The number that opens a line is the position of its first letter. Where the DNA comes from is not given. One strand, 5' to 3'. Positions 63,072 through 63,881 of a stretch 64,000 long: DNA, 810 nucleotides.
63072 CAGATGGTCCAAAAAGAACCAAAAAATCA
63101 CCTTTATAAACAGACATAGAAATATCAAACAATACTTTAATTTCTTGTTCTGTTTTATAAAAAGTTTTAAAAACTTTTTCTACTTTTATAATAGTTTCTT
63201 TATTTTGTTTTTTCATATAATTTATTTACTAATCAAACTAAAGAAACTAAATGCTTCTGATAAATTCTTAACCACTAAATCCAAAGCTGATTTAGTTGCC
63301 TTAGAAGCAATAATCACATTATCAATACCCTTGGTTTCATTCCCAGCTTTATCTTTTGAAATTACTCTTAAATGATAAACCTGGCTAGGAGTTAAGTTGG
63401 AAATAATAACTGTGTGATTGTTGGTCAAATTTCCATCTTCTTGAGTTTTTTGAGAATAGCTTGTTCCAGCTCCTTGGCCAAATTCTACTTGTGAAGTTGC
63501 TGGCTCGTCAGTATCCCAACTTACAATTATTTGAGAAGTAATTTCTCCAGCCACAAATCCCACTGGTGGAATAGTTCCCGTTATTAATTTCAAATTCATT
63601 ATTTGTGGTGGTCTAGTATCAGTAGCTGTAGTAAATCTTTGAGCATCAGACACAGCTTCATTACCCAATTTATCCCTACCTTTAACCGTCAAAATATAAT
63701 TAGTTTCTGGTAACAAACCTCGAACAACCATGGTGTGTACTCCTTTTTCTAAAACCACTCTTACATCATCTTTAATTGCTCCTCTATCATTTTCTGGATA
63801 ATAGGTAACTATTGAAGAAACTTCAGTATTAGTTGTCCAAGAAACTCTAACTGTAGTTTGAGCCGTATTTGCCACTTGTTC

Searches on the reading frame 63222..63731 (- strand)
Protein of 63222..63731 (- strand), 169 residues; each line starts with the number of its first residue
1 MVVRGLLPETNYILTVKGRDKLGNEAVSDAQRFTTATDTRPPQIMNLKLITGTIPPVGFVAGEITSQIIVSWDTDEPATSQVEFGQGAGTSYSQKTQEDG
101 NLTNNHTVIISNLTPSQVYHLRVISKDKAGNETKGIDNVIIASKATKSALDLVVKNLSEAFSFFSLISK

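Call 99: search_protein_families(library=pfam, proteins=[window:63222-63731:-], max_evalue=0.001)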
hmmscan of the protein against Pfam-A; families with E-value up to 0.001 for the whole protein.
window:63222-63731:- (169 aa): 5 families
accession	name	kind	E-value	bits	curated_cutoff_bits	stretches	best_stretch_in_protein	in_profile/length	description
PF16656.11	Pur_ac_phosph_N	-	1.1e-10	42.4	30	1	65-127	12-82/93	Purple acid Phosphatase, N-terminal domain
PF25059.1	FN3_DSCAM-DSCAML_C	-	6.7e-07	30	39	0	100-134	39-73/89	DSCAM/DSCAML C-terminal Fn3-like domain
PF00041.27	fn3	-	1.6e-06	28.7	25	0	66-132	14-75/84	Fibronectin type III domain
PF13750.12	Big_3_3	-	0.00017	21.7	27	0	93-134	98-139/157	Bacterial Ig-like domain (group 3)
PF19077.6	Big_13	-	0.00078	20.3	27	0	80-134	41-92/102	Bacterial Ig-like domain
